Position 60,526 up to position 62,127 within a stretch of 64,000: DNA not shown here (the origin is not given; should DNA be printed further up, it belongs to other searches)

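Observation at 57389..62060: SOS-controlled imuB / small ORF / dnaE2 mutagenesis cassette lacking imuA, in a sporulating Clostridia-like genome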

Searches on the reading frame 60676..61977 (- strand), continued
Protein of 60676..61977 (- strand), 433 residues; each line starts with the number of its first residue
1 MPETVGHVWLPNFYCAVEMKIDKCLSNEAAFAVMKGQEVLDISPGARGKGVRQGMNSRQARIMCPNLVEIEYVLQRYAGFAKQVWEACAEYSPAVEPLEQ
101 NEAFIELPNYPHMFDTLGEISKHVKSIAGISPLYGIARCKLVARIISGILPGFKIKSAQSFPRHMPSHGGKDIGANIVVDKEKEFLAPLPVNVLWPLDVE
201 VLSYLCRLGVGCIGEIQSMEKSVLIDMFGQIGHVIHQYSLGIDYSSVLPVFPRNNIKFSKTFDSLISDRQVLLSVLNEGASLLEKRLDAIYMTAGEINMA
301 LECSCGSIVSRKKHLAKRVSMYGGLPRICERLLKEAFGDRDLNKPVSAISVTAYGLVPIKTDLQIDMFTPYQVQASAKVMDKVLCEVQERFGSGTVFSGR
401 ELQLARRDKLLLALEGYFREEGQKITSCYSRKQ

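Call 56: list_cluster_members(proteins=[P0012, P0183, P0020])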
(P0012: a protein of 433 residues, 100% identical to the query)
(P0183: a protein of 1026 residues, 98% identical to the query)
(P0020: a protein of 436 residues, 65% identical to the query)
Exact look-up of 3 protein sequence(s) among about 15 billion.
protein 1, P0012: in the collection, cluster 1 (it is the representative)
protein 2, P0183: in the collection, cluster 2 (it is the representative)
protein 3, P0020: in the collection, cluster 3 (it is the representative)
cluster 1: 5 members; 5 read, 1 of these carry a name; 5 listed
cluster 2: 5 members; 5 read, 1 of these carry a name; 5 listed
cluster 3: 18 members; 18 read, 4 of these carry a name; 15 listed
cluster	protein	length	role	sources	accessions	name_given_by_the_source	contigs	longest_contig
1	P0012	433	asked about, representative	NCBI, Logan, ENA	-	-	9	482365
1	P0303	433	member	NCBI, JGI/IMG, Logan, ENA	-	DNA polymerase-4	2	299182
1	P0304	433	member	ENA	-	-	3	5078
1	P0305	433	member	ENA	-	-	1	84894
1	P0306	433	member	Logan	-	-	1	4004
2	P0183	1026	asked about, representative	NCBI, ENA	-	-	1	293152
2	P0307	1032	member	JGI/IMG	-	error-prone DNA polymerase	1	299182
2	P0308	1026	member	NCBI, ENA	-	-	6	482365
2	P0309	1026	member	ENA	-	-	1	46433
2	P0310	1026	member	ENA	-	-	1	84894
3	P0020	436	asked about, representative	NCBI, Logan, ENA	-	-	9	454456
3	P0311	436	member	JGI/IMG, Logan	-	DNA polymerase-4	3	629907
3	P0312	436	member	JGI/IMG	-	DNA polymerase-4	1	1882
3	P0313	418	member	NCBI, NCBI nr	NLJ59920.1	MAG: hypothetical protein GX338_03110 [Firmicutes bacterium] | hypothetical protein [Bacillota bacterium]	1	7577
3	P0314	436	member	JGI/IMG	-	DNA polymerase-4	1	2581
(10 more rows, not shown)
